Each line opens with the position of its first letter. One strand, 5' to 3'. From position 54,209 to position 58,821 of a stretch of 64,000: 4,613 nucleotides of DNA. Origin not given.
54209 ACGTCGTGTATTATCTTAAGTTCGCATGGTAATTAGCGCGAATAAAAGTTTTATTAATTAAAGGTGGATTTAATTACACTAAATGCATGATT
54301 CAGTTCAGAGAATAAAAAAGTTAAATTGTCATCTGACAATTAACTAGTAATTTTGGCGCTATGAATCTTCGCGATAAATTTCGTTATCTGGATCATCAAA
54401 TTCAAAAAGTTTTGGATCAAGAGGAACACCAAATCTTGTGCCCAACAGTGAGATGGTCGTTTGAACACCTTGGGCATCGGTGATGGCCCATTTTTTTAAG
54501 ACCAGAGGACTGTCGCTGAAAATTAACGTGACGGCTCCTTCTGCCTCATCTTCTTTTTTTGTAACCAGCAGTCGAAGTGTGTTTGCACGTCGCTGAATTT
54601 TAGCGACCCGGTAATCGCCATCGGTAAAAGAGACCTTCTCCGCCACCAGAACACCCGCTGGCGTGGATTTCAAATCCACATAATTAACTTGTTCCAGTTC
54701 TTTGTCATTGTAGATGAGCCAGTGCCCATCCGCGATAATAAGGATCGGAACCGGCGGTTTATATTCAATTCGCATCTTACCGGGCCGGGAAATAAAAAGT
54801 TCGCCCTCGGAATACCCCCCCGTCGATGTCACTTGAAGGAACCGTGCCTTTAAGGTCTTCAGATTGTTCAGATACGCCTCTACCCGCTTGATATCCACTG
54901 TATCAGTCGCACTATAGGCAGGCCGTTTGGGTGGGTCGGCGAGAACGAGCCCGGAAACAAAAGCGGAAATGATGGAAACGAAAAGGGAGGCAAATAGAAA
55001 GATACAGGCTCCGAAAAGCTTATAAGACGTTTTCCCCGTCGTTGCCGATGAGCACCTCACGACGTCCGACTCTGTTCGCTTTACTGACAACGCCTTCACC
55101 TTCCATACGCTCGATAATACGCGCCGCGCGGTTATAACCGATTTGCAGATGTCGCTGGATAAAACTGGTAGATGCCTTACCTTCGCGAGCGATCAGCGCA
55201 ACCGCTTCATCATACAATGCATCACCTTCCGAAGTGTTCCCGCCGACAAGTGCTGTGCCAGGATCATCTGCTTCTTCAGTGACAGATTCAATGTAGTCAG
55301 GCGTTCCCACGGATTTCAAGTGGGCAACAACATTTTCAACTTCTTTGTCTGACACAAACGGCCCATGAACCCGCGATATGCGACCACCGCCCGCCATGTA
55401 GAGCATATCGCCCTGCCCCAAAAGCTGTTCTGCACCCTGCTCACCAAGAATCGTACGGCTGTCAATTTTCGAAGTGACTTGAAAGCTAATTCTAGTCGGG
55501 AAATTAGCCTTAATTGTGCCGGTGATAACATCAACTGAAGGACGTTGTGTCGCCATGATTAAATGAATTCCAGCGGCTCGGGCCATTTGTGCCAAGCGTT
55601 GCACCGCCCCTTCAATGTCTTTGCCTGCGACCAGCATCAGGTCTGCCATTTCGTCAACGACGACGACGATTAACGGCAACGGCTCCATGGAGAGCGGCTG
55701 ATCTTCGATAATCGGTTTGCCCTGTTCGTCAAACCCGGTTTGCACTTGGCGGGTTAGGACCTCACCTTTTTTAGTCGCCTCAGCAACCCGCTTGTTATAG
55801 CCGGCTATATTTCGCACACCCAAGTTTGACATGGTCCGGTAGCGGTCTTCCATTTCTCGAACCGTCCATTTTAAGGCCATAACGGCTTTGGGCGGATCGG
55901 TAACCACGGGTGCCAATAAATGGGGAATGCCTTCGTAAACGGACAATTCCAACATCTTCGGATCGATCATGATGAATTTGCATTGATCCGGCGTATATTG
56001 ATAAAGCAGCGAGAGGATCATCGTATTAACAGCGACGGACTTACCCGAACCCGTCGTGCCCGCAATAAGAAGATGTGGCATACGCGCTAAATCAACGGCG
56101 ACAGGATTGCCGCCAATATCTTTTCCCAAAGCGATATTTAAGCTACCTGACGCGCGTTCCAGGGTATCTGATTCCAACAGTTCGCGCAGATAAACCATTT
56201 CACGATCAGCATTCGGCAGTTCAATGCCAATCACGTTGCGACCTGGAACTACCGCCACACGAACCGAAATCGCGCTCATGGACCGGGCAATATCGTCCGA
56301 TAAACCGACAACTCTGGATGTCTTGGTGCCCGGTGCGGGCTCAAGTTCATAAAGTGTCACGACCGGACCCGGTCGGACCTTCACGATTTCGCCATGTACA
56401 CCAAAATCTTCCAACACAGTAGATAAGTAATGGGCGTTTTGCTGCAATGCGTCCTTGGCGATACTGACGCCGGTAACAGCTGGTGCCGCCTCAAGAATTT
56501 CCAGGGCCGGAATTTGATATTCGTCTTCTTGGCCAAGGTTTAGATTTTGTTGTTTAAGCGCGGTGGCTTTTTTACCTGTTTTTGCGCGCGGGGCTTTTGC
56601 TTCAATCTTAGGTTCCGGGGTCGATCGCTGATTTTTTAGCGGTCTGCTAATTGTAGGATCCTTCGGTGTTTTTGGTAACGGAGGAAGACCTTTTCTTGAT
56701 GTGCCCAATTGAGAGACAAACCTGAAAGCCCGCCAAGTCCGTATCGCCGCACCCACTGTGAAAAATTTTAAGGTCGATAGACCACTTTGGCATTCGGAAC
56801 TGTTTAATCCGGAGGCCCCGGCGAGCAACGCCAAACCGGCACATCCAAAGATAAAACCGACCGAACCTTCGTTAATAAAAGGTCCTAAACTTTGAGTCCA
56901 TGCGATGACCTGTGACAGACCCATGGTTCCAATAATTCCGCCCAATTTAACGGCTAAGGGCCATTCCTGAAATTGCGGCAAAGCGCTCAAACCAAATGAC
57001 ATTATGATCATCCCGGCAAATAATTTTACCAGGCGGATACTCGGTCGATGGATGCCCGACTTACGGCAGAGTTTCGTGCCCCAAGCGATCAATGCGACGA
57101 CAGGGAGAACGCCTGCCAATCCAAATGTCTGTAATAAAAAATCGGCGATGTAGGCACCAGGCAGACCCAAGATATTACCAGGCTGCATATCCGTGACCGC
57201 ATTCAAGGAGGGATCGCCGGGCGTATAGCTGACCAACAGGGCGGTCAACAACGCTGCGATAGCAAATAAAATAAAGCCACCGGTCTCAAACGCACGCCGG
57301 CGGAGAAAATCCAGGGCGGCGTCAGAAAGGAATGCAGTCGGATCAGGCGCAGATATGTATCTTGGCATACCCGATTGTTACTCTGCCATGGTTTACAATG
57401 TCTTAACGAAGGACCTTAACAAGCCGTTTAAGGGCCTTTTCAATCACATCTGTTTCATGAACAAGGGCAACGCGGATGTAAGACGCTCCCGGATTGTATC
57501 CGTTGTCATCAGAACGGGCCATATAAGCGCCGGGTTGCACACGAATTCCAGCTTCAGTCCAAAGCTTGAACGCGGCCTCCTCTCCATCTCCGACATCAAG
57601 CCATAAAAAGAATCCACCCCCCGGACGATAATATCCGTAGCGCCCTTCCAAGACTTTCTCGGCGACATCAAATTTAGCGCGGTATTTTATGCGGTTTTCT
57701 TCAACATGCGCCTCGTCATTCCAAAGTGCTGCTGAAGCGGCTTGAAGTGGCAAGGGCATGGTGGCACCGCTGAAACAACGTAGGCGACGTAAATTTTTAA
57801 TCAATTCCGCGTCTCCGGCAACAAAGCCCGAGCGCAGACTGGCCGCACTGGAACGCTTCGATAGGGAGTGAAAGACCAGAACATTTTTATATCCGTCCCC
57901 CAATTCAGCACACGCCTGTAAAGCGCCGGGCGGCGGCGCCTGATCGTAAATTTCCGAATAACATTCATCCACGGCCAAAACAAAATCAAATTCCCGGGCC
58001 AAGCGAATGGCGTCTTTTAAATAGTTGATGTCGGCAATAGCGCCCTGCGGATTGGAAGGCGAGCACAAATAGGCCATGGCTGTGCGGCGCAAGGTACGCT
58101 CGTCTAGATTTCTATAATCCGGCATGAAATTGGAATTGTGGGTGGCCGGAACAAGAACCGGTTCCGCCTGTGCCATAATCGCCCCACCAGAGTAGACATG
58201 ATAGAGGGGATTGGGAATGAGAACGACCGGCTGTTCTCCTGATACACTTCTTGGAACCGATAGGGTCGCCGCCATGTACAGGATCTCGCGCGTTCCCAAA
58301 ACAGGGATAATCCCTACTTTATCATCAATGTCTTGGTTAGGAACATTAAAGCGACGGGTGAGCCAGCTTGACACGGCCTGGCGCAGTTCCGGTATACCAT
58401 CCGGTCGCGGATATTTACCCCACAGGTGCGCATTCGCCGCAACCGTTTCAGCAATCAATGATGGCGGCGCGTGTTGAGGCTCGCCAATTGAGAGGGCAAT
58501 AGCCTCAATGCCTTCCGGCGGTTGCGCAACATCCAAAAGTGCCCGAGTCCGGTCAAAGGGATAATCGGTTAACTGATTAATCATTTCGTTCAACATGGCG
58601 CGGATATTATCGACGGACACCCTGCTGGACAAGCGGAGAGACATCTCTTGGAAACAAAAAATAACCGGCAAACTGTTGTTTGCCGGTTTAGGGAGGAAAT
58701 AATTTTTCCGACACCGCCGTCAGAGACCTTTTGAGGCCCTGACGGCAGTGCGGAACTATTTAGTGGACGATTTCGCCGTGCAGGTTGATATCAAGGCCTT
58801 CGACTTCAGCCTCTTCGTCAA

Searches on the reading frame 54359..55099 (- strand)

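Call 64: search_protein_families(library=pfam, proteins=[window:54359-55099:-], max_evalue=0.0001)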
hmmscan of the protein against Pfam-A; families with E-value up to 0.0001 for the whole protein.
window:54359-55099:- (246 aa): 1 family
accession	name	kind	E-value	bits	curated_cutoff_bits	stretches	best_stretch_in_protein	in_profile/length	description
PF03548.22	LolA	-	4.3e-27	95.3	23.6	1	79-235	2-165/165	Outer membrane lipoprotein carrier protein LolA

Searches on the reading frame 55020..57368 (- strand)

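Call 64: search_protein_families(library=pfam, proteins=[window:55020-57368:-], max_evalue=0.0001)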
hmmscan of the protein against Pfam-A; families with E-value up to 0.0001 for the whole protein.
window:55020-57368:- (782 aa): 5 families
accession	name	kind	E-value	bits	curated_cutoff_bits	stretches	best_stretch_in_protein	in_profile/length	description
PF01580.24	FtsK_SpoIIIE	-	3.1e-76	256.1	24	1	394-612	2-221/221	FtsK/SpoIIIE family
PF17854.6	FtsK_alpha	-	1.6e-28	99.3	22.9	1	286-386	1-101/101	FtsK alpha domain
PF09397.16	FtsK_gamma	-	3.5e-26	91.1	30.6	1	714-774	2-62/63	Ftsk gamma domain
PF13491.11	FtsK_4TM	-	3.5e-25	89.1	23.1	1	24-163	2-143/171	4TM region of DNA translocase FtsK/SpoIIIE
PF01935.23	DUF87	-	3.5e-05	24.5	23.2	1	421-470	12-60/220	Helicase HerA, central domain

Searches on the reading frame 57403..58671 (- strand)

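Call 64: search_protein_families(library=pfam, proteins=[window:57403-58671:-], max_evalue=0.0001)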
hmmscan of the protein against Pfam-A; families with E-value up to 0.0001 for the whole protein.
window:57403-58671:- (422 aa): 1 family
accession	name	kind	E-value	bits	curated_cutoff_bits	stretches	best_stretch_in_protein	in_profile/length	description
PF00155.27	Aminotran_1_2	-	1.2e-39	136.9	19.7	1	58-417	4-361/361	Aminotransferase class I and II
